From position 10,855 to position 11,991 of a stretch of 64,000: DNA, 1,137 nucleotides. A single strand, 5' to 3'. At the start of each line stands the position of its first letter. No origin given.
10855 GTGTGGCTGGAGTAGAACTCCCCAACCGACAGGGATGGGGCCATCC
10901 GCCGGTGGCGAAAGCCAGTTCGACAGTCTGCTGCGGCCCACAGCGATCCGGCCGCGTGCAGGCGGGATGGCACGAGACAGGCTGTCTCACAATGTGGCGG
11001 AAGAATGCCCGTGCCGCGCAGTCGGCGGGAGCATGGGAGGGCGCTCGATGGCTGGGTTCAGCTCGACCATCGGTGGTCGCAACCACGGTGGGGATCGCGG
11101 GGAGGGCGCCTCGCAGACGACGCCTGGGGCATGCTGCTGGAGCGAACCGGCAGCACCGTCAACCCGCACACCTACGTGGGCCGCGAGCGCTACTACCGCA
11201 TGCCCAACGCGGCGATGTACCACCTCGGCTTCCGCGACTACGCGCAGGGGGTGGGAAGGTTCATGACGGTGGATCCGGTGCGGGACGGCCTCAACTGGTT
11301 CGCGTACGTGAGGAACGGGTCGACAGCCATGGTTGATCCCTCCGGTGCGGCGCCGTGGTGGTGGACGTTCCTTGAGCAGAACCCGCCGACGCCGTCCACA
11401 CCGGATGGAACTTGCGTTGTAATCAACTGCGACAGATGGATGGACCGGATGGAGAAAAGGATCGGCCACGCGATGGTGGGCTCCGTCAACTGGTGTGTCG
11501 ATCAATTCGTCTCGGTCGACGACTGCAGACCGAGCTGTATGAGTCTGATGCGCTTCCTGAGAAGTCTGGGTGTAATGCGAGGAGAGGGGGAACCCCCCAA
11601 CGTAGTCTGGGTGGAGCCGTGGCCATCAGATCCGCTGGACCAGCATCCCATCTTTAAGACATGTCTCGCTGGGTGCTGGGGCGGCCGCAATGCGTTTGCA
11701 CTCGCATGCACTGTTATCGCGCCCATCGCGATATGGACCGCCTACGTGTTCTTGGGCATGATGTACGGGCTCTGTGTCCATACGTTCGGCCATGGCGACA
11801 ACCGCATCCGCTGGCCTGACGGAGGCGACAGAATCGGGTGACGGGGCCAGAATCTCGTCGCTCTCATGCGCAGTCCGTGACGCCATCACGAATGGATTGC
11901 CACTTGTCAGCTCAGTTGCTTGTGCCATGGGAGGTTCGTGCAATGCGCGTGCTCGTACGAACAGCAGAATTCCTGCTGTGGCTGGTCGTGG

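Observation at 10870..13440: Orphan Rhs/YD-repeat toxin C-terminal cassette array with no full-length rhs gene nearby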

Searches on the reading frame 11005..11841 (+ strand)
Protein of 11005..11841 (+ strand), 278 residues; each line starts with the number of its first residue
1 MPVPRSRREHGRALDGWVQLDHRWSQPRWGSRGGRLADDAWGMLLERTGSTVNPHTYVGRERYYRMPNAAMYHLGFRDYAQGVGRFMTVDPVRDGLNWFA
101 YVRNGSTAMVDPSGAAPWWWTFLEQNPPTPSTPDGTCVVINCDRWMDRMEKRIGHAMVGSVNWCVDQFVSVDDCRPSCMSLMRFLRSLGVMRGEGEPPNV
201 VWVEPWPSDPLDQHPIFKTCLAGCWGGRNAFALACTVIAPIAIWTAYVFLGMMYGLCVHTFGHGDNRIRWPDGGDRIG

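Call 4: search_protein_families(library=pfam, proteins=[window:11005-11841:+], max_evalue=0.1)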
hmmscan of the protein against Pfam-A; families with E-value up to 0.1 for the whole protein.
window:11005-11841:+ (278 aa): 0 families

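Call 7: search_protein_families(library=ncbifam, proteins=[window:11005-11841:+], max_evalue=0.1)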
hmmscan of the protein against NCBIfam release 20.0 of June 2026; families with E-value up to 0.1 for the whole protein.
window:11005-11841:+ (278 aa): 1 family
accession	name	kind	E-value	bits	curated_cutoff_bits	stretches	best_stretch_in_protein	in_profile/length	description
TIGR03696.1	Rhs_assc_core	domain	8.7e-12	45.4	32.5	1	39-114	2-75/76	RHS repeat-associated core domain-containing protein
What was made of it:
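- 11005..11841 (+): ORF1, orphan rhs-CT cassette 1 (278 aa): a 38-aa unique leader, the complete Rhs-associated core (aa 39-114, ending DPSG), and a 164-aa Cys-rich tip with a hydrophobic C-terminal helix. TIGR03696 45.4 bits against a cut-off of 32.5, profile positions 2-75 of 76 (call 7).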

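Call 12: find_homologous_proteins(query=window:11005-11841:+)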
Query window:11005-11841:+ (278 aa): 51 proteins with E <= 0.001 among 505 candidates.
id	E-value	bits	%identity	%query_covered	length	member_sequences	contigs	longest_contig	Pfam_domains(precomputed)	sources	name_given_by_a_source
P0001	8.7e-199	677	100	100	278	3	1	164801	-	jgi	jgi:RHS repeat-associated protein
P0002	2.5e-81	291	53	86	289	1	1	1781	-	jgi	jgi:RHS repeat-associated protein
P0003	1.1e-34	138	75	29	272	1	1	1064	-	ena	-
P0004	1.8e-31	127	61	36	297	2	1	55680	-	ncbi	-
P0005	3.0e-31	127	50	54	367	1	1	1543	-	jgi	jgi:RHS repeat-associated protein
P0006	3.0e-31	127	66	32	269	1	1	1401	-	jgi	jgi:RHS repeat-associated protein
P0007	1.3e-30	125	75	27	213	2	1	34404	-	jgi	-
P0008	4.4e-30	123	67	29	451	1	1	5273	-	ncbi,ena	-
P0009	1.8e-29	121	49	54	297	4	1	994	-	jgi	jgi:RHS repeat-associated protein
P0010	4.4e-29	120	76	27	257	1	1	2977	-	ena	-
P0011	5.4e-29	119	54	42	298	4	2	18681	-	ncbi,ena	-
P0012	3.5e-28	117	64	30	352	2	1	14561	-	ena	-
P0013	9.3e-28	115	69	29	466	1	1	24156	PF05593.20,PF25023.2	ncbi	-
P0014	1.3e-27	115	66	29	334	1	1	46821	PF25023.2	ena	-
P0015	2.7e-27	114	67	28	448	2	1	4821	PF05593.20,PF25023.2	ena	-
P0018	4.3e-26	110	70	27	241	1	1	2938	-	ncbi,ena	-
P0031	4.0e-23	100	50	28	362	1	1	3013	-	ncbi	-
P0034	5.2e-22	96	53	27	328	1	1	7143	-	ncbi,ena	-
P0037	3.0e-21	94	83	19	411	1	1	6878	-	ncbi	-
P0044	2.1e-19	88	91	17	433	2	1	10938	PF25023.2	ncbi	-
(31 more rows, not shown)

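Call 15: find_encoding_contigs(protein=P0014, flank=10000, max_places=3)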
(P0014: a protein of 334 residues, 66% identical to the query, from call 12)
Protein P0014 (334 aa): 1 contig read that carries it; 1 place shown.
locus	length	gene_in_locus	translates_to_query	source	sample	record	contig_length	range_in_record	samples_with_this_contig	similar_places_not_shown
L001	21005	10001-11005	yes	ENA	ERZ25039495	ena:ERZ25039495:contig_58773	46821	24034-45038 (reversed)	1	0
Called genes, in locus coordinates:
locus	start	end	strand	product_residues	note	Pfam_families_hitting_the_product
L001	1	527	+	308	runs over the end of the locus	PF08323:Glyco_transf_5, PF13439:Glyco_transf_4, PF13579:Glyco_trans_4_4, PF00534:Glycos_transf_1, PF13692:Glyco_trans_1_4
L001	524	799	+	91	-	PF00534:Glycos_transf_1, PF13692:Glyco_trans_1_4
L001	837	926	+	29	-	-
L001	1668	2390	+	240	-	-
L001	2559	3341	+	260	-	-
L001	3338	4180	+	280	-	PF00535:Glycos_transf_2, PF10111:Glyco_tranf_2_2, PF13641:Glyco_tranf_2_3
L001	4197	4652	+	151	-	-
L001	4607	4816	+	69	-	PF01527:HTH_Tnp_1, PF13384:HTH_23 (weak)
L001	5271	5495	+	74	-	-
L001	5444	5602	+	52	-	PF13683:rve_3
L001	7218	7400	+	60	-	PF25023:TEN_YD-shell (weak), PF05593:RHS_repeat (faint)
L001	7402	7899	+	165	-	PF05593:RHS_repeat (faint)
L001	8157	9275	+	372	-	-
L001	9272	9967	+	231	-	-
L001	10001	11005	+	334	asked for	PF25023:TEN_YD-shell (weak)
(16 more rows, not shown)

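Call 16: find_encoding_contigs(protein=P0001, flank=10000, max_places=3)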
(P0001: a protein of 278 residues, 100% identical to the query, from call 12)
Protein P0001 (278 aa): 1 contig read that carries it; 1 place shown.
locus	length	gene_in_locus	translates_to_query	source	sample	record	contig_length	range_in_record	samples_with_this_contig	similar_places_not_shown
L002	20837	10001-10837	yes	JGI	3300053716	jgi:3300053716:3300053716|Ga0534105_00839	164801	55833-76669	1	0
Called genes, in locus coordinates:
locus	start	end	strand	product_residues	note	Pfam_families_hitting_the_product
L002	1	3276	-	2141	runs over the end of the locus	PF08480:Disaggr_assoc, PF17161:DUF5123 (faint), PF14580:LRR_9 (faint), PF23952:LRR_EndoS (faint), PF12799:LRR_4 (weak), PF13855:LRR_8, PF13860:FlgD_ig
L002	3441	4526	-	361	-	PF02368:Big_2 (weak), PF26918:Ig_Eae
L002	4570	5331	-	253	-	-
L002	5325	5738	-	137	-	-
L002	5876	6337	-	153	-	PF04773:FecR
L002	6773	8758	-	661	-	PF05226:CHASE2, PF00211:Guanylate_cyc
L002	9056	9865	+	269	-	-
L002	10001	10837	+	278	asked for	-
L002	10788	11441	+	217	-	-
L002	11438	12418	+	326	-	-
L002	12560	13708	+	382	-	-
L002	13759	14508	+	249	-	PF16819:DUF5074 (faint)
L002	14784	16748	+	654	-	-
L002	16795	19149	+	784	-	PF22842:Pel9A-like_beta_helix (weak), PF05048:NosD (faint), PF13229:Beta_helix (weak), PF00801:PKD, PF18911:PKD_4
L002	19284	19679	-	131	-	PF21252:Glyco_hydro_109_C (weak)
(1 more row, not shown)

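Call 40: search_protein_families(library=padloc, proteins=[window:11005-11841:+], max_evalue=0.01)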
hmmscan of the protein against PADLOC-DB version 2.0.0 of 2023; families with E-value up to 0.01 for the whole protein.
window:11005-11841:+ (278 aa): 0 families

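Call 41: find_encoding_contigs(protein=P0002, flank=5000, max_places=3)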
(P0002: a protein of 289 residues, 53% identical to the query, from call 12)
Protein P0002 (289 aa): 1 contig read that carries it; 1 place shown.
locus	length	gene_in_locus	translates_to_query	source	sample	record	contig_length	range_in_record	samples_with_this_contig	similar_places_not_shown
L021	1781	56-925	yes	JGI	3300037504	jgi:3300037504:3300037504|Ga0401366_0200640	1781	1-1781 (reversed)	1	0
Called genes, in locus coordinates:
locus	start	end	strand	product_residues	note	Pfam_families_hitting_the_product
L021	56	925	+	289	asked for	-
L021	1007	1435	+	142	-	-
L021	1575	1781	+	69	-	?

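Call 60: predict_structure(alignment_id=A2)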
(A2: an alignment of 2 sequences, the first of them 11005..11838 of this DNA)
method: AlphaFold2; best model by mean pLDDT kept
length: 278 residues; sequences in the alignment: 2
mean_pLDDT: 42.8   pTM: 0.32
mean pLDDT of the five models: 42.8, 38.2, 34.5, 33.1, 31.4
residues with pLDDT >= 90: 0; 70-90: 6; 50-70: 101; < 50: 171
segments of 3 or more residues with pLDDT < 50: 1-133, 188-209, 270-278
pLDDT, mean of each block of 10 residues (from residue 1): 27 21 21 28 39 32 37 36 32 30 30 34 36 50 60 53 56 65 55 29 36 67 68 59 54 52 54 37
secondary structure, 60 per line:
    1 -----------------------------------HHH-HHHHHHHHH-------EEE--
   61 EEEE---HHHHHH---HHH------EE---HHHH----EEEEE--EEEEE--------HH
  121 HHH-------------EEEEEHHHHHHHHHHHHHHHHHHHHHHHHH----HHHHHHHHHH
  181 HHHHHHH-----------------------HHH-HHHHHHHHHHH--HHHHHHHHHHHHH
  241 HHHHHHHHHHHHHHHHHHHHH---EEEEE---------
elements in order: H40-48 E56-58 E61-64 H68-73 H91-94 E99-103 E106-110 H119-123 E137-141 H142-166 H171-187 H215-225 H228-261 E265-269
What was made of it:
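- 11347..11838 (+): CT1, the putative toxin domain that follows DPSG. Its GC is 0.60 against 0.66 for the window. The AF2 model had low confidence (pLDDT 42.8, call 60).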

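Call 61: list_cluster_members(proteins=[window:11005-11838:+, window:12442-13419:+, window:11943-12371:+, P0052])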
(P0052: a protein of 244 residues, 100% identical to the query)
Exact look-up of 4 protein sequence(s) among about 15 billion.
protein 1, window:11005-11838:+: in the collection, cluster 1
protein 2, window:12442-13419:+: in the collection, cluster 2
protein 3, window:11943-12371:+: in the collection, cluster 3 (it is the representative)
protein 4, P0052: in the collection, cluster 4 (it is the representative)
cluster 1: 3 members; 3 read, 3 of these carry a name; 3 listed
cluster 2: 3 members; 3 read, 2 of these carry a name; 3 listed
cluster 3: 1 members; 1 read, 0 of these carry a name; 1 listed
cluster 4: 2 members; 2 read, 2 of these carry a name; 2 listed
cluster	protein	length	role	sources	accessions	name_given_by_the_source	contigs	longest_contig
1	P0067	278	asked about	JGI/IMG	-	RHS repeat-associated protein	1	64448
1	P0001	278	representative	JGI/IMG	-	RHS repeat-associated protein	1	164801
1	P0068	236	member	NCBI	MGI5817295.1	MAG: RHS repeat domain-containing protein [Armatimonadota bacterium]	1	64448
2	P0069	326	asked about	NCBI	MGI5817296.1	MAG: hypothetical protein ACOX9R_04285 [Armatimonadota bacterium]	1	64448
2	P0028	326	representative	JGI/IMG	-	hypothetical protein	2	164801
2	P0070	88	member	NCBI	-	-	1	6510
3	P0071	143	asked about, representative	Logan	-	-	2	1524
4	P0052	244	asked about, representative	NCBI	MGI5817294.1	MAG: hypothetical protein ACOX9R_04275 [Armatimonadota bacterium]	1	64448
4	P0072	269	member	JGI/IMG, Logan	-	hypothetical protein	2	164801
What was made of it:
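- IMG and NCBI both call it a gene (call 61).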

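Call 69: search_solved_structures(query=window:11005-11838:+, max_evalue=1, show_alignments=1)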
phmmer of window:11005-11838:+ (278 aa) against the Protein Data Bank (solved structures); distinct sequences matched with E-value up to 1: 17.
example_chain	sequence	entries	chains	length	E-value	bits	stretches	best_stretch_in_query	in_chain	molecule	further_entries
9c4k_Q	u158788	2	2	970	1.6e-06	30.6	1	59-124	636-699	Toxin subunit YenC2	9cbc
6suq_A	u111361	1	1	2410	4.9e-05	25.7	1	56-127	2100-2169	TcdB2,TccC3,Genome polyprotein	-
6h6e_F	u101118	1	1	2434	6.4e-05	25.3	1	56-133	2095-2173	TcdB2,TccC3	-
6suf_F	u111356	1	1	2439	6.4e-05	25.3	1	56-133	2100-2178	TcdB2,TccC3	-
6h6f_F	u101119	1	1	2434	0.00077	21.8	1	56-133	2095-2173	TcdB2,TccC3,TccC3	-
6sue_F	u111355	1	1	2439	0.00077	21.8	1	56-133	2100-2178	TcdB2,TccC3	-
6sup_A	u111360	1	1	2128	0.00089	21.6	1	56-115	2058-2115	TcdB2,TccC3,Cell division control protein 42 homolog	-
4igl_B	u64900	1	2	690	0.00094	21.5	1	59-114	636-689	YenC2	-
6h6g_A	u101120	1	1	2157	0.0017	20.7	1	56-114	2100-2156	TcdB2,TccC3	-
4o9x_A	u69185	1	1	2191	0.0017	20.6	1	56-114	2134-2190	TcdB2, TccC3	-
6l7i_G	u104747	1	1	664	0.011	18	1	56-114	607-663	TccC2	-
9pt5_A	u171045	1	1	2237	0.026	16.8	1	66-115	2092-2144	Teneurin-like protein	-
9ifo_A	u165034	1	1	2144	0.04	16.1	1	66-114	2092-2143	Teneurin-Like Protein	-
1itx_A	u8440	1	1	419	0.36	13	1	96-165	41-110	Glycosyl Hydrolase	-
8fjp_A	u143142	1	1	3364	0.43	12.8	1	41-115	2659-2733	salivary gland surface protein 1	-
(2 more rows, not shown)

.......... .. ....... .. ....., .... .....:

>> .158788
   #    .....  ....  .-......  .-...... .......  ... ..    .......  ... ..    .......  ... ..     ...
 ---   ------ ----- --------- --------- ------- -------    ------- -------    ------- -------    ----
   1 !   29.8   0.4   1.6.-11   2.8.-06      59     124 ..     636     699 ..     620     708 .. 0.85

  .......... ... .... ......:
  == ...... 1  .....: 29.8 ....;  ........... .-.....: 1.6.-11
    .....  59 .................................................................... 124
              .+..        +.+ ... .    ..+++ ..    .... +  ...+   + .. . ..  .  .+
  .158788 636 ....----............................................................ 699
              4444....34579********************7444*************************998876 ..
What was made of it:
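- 11005..11841 (+): PDB best hit YenC2 residues 636-699 (call 69).
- Closest known: TcC subunits of ABC. Same: The best solved-structure matches of ORF1's core are TcC Rhs cores ending in DPxG(M/L)AP (call 69).
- PDB hits are TcC and teneurin-like Rhs cores (call 69).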
